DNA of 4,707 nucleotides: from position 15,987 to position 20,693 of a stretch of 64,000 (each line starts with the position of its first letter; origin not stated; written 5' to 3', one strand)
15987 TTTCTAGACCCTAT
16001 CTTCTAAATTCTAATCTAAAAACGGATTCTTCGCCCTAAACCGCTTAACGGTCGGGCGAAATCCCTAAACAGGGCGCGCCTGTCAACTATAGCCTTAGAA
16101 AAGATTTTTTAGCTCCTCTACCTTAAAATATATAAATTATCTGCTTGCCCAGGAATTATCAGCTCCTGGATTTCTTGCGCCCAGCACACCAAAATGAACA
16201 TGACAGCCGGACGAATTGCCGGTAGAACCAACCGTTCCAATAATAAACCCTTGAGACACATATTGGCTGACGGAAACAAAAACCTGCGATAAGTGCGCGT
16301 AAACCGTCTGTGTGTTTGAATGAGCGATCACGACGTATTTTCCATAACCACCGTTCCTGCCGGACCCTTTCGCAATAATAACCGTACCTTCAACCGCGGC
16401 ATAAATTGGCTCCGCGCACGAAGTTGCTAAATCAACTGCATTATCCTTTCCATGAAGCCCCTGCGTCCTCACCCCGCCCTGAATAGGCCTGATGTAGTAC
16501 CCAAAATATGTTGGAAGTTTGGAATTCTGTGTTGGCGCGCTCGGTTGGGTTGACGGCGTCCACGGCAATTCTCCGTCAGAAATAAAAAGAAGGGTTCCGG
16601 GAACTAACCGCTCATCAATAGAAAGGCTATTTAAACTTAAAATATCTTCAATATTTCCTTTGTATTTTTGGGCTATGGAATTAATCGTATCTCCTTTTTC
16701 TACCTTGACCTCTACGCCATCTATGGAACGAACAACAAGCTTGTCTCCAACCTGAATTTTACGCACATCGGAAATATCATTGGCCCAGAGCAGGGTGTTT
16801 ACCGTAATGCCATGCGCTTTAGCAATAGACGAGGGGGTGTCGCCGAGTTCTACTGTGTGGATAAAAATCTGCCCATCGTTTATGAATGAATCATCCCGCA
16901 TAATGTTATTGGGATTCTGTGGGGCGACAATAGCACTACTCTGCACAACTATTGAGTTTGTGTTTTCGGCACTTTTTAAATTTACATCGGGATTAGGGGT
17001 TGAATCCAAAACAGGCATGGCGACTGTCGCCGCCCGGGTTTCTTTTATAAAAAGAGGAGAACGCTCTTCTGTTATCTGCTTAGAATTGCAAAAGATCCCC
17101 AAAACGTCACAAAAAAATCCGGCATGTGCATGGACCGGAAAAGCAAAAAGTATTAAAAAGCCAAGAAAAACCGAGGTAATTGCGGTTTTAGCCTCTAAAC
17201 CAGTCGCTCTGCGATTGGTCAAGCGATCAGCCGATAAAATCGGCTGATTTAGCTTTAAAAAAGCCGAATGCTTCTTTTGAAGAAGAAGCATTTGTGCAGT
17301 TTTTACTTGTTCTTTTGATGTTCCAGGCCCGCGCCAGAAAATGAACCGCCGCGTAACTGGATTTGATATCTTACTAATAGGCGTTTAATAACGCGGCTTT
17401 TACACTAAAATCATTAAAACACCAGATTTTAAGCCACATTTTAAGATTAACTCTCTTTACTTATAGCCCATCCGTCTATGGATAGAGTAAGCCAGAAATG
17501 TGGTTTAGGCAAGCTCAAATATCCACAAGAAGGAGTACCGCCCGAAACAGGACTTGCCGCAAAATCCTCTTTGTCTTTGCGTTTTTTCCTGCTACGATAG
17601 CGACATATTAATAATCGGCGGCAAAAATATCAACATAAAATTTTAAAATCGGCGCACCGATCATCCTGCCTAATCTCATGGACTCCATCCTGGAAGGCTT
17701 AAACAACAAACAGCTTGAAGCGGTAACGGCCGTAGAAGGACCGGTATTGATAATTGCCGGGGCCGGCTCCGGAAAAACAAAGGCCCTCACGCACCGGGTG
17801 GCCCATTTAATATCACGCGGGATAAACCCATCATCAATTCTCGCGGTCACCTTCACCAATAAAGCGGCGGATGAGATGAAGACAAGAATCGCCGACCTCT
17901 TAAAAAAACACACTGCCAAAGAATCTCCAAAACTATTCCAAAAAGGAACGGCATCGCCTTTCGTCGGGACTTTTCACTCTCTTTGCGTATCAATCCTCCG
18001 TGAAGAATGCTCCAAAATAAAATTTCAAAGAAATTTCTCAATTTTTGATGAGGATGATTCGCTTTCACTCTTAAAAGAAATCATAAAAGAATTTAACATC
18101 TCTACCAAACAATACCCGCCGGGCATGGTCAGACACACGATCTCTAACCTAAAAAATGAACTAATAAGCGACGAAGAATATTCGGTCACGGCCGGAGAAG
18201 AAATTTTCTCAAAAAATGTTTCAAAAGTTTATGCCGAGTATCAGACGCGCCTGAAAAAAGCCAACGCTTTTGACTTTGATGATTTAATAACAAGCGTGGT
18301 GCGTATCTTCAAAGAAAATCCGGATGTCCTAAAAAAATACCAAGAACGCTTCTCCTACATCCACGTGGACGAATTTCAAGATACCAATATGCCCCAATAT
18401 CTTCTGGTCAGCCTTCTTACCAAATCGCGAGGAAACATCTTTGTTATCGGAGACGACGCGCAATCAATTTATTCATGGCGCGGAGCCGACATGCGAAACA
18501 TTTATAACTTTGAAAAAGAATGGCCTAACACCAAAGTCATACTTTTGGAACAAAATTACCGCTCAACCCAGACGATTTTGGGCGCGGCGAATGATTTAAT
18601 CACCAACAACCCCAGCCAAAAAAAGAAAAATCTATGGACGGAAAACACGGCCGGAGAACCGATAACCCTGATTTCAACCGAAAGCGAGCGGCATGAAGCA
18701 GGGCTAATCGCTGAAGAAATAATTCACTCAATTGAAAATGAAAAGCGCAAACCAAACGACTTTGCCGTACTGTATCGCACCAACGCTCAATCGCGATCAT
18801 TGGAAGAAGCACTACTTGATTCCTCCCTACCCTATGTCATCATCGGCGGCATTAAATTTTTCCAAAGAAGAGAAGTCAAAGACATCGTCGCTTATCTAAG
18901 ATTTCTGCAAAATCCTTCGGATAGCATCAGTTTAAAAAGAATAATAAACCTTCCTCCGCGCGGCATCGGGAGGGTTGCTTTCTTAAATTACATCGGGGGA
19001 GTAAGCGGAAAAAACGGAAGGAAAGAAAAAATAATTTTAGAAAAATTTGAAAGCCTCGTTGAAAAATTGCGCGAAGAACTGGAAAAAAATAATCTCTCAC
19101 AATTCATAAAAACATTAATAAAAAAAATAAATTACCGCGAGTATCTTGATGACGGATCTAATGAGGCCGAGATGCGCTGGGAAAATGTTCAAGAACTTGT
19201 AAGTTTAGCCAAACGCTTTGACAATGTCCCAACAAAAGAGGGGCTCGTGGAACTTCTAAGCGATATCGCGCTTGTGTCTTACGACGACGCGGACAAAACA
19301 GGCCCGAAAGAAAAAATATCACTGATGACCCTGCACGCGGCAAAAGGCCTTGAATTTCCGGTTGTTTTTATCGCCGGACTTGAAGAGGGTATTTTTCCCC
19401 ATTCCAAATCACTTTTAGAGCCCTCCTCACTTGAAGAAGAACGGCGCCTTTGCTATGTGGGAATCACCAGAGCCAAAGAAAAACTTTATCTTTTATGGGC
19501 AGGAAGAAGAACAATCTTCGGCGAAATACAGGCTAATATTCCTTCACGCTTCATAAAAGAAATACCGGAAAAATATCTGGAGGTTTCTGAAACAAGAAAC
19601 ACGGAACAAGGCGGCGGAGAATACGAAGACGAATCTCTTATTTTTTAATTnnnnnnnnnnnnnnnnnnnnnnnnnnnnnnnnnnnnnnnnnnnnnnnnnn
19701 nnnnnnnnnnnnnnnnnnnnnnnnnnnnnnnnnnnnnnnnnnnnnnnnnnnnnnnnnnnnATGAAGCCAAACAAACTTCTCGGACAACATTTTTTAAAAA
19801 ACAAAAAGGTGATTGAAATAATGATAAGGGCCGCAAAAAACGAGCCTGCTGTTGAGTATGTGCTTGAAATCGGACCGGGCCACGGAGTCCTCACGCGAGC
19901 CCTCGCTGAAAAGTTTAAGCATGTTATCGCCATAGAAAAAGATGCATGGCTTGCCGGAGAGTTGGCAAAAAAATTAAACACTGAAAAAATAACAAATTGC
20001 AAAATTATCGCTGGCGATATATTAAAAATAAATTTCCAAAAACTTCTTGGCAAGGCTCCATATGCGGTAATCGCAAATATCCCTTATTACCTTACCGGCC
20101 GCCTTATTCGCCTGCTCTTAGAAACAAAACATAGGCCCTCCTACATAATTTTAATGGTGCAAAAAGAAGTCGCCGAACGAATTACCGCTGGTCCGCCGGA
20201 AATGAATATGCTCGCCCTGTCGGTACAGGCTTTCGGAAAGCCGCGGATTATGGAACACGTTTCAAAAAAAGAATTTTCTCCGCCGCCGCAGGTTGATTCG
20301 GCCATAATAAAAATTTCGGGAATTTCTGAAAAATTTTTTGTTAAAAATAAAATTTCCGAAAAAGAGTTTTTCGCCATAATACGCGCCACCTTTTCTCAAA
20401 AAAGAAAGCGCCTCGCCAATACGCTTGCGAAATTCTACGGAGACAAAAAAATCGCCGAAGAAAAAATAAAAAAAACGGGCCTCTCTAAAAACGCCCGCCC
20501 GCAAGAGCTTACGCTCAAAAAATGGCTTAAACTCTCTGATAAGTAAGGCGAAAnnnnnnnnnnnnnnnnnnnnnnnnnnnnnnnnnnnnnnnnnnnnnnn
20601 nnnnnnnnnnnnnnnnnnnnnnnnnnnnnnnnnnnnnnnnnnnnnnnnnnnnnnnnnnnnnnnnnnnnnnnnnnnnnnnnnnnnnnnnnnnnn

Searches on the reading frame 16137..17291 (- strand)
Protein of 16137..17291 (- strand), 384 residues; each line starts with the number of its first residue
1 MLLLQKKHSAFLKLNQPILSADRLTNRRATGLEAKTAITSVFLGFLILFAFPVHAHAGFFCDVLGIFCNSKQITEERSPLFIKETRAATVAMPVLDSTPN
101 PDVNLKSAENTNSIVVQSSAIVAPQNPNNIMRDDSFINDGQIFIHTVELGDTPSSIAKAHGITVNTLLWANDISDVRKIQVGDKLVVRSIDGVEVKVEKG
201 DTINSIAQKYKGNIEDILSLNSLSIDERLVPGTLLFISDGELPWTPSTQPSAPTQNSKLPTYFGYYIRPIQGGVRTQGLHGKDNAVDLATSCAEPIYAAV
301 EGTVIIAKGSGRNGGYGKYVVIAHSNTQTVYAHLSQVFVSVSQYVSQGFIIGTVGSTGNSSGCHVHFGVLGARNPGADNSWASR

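Call 53: search_protein_families(library=pfam, proteins=[window:16137-17291:-])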
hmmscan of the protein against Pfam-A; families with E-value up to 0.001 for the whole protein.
window:16137-17291:- (384 aa): 3 families
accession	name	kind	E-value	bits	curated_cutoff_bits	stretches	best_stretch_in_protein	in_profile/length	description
PF01476.26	LysM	-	1.1e-22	80.2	20.9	2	145-187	1-42/43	LysM domain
PF01551.29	Peptidase_M23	-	1.9e-22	79.7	28.7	1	284-370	4-88/96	Peptidase family M23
PF23473.1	LysM3_LYK4_5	-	1.2e-07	32.1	29.3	0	197-237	7-46/48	LYK4/5 LysM3 domain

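Call 63: find_homologous_proteins(query=window:16137-17291:-, max_evalue=1e-40)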
Query window:16137-17291:- (384 aa): 908 proteins with E <= 1e-40 among 5007 candidates; the best 120 are listed.
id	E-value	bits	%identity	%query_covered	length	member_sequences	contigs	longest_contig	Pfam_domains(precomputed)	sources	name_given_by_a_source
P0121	1.5e-253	858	100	100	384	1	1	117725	PF01551.30,PF01476.27,PF23473.2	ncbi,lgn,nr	ncbi:MAG: M23 family metallopeptidase [bacterium]|nr:M23 family metallopeptidase [bacterium]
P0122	1.7e-129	450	58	100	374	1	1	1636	PF01551.30,PF01476.27,PF23473.2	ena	-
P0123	2.7e-125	436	62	89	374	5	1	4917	PF01551.30,PF01476.27,PF23473.2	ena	-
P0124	5.6e-110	386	53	98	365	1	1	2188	PF01551.30,PF01476.27,PF23473.2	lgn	-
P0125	6.8e-103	363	47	98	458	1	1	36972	PF01551.30,PF01476.27,PF23473.2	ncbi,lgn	-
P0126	4.6e-102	360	53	89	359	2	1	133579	PF01551.30,PF01476.27,PF23473.2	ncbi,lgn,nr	ncbi:MAG: peptidoglycan DD-metalloendopeptidase family protein [Candidatus Sungbacteria bacterium]|n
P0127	8.6e-101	356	50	98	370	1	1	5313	PF01551.30,PF01476.27,PF23473.2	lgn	-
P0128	2.0e-98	348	50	98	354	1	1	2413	PF01551.30,PF23446.2,PF01476.27,PF23473.2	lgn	-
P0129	2.4e-98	348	50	98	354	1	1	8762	PF01551.30,PF23446.2,PF01476.27,PF23473.2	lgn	-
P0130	1.1e-96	342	49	98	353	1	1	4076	PF01551.30,PF23446.2,PF01476.27,PF23473.2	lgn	-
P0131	3.1e-94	334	50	86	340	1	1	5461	PF01551.30,PF01476.27,PF23473.2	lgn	-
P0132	4.5e-92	327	52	81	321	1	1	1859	PF01551.30,PF23446.2,PF01476.27,PF23473.2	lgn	-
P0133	1.2e-87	313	57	68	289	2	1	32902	PF01551.30,PF23446.2,PF01476.27,PF23473.2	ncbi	-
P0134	7.4e-86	307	52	85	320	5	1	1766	PF01551.30,PF01476.27,PF23473.2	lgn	-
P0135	1.5e-85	306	46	88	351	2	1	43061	PF01551.30,PF01476.27,PF23473.2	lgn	-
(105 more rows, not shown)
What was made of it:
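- Tried and rejected: The best M23-peptidase homologue is 62% identical (call 63).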

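Call 64: find_encoding_contigs(protein=P0123, flank=4000, max_places=3)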
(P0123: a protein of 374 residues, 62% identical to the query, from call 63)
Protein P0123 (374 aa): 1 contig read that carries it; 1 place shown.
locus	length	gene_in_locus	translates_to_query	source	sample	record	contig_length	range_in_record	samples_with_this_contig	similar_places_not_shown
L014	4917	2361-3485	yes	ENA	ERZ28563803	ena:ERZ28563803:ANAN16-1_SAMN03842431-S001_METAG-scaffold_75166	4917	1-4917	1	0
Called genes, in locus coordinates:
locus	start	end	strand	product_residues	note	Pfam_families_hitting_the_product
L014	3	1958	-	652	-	?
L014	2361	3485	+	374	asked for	PF01476:LysM, PF23473:LysM3_LYK4_5 (faint), PF01476:LysM, PF01551:Peptidase_M23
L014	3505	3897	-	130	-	-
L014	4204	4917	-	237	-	?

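Call 65: find_encoding_contigs(protein=P0124, flank=4000, max_places=2)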
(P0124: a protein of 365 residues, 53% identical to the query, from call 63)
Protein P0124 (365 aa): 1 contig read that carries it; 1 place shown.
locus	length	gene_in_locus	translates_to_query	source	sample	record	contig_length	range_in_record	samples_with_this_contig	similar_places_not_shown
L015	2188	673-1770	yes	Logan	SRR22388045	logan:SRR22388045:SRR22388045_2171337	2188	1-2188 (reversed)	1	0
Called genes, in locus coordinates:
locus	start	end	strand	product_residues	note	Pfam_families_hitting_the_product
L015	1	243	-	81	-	?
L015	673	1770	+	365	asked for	PF01476:LysM, PF23473:LysM3_LYK4_5 (faint), PF01476:LysM, PF01551:Peptidase_M23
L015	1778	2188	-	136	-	?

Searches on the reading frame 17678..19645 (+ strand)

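Call 53: search_protein_families(library=pfam, proteins=[window:17678-19645:+])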
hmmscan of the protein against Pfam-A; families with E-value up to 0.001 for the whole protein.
window:17678-19645:+ (656 aa): 9 families
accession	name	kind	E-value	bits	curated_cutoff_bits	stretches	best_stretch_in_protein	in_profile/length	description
PF00580.27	UvrD-helicase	-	4.1e-92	309.1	23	1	8-281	1-269/271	UvrD/REP helicase N-terminal domain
PF13361.12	UvrD_C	-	5.8e-79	266.5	25.6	1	288-608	1-348/350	UvrD-like helicase C-terminal domain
PF13245.12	AAA_19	-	8.4e-21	75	25.1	1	12-266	1-132/134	AAA domain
PF13538.12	UvrD_C_2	-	2.1e-10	40.8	27.4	1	549-606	4-52/52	UvrD-like helicase C-terminal domain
PF01443.25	Viral_helicase1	-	1.2e-07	32.2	21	0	545-605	175-226/228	Viral superfamily 1 RNA helicase core domain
PF13604.12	AAA_30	-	8.8e-06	26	27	1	8-71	2-66/191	AAA domain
PF13086.12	AAA_11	-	1.8e-05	25.1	27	1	8-129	2-133/257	AAA domain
PF13087.12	AAA_12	-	9.9e-05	22.4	27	0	542-606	134-191/195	AAA domain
PF00270.35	DEAD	-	0.0009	19.5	26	0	12-130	4-130/167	DEAD/DEAH box helicase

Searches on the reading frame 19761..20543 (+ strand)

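Call 53: search_protein_families(library=pfam, proteins=[window:19761-20543:+])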
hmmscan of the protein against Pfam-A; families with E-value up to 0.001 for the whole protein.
window:19761-20543:+ (261 aa): 4 families
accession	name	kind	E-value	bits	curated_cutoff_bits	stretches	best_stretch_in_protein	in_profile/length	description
PF00398.26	RrnaAD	-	2.5e-50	171.5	24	1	4-259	5-258/263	Ribosomal RNA adenine dimethylase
PF13649.12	Methyltransf_25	-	1.2e-05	26.4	27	1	34-93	1-61/97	Methyltransferase domain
PF13489.12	Methyltransf_23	-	4.7e-05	23.6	27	1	15-68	7-60/164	Methyltransferase domain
PF02390.23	Methyltransf_4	-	0.00017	21.5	24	1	33-90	4-63/173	Putative methyltransferase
